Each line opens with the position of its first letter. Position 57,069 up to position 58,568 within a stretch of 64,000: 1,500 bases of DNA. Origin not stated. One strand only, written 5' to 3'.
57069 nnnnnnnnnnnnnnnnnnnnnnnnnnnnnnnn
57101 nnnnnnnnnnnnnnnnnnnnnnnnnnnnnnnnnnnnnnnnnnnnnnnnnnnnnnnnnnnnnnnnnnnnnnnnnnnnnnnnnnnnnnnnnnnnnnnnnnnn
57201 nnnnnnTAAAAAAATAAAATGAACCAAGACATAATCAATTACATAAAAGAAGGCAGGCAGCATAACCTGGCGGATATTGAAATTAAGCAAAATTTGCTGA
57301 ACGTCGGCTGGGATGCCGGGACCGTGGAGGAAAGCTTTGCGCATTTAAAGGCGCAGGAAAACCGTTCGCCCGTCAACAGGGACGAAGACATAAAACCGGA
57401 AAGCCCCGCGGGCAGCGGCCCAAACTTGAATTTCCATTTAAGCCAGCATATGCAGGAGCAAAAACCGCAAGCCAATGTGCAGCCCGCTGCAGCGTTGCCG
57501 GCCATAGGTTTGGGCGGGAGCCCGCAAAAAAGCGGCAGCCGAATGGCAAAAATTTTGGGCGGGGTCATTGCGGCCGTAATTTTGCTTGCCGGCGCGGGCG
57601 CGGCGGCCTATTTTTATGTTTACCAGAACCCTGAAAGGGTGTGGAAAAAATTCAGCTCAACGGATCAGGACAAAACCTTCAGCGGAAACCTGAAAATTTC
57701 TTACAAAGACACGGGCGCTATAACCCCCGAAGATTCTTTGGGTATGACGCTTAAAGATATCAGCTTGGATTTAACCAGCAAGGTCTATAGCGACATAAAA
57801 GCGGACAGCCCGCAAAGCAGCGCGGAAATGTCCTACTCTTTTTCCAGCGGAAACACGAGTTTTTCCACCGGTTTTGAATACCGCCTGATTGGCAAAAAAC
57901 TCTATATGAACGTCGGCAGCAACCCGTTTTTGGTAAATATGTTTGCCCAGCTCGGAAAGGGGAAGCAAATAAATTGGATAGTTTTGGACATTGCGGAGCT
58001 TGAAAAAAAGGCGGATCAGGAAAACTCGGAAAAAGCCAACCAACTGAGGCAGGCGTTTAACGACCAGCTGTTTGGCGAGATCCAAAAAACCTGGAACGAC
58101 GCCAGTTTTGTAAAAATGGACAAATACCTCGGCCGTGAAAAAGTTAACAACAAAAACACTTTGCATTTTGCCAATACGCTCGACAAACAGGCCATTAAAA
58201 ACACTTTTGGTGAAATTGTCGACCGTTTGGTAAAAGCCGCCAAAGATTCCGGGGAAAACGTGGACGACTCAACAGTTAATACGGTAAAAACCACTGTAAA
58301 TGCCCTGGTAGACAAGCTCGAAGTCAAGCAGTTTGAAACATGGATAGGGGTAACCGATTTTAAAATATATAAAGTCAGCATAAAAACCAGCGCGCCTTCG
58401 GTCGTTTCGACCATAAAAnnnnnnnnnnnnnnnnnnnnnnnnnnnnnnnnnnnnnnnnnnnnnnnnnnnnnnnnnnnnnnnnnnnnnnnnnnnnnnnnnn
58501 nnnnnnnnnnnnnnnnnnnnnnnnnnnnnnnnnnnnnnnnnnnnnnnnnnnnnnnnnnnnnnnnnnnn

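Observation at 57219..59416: Tandem paralogous type-IV-pilin-like head domains: one fused to a large membrane protein, one with a leader lacking Glu5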

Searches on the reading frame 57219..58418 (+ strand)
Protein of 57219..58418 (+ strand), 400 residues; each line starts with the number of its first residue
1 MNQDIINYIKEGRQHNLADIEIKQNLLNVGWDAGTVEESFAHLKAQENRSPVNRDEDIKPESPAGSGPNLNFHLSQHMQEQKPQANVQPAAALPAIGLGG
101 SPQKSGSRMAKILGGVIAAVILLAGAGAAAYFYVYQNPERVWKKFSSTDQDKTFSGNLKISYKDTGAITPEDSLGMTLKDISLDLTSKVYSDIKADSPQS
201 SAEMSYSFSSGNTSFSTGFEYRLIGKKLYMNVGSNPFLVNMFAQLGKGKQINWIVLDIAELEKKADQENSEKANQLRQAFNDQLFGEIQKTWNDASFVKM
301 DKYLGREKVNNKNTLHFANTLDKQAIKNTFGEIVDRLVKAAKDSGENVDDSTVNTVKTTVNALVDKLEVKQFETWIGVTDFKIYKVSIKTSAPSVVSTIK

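Call 58: search_protein_representatives(protein=window:57219-58418:+)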
Query: 400 residues. Proteins with E-value up to 0.001 (for the whole library): 494; up to 1e-10: 166; up to 1e-30: 77. The best 150 are listed.
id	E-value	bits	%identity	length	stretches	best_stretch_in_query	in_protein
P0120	1.9e-233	790.7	88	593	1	1-400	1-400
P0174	3.4e-121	421.4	53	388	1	1-388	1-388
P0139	3.3e-90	319.4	41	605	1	2-399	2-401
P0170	1.1e-85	304.6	41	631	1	1-397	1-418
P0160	1.5e-84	300.8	41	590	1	3-399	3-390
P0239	9.2e-81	288.3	38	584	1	3-399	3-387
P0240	5.2e-80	285.9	41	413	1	3-399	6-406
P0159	4.8e-79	282.7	37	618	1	2-399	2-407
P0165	3.6e-78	279.8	38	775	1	1-399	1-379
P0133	1.4e-77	277.8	42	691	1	2-399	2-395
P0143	6.1e-77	275.8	42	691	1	1-399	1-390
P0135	3.8e-76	273.1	38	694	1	1-398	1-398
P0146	2.2e-75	270.7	40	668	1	1-399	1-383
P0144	5.4e-73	262.8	36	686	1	1-400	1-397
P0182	3.2e-72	260.2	35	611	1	3-400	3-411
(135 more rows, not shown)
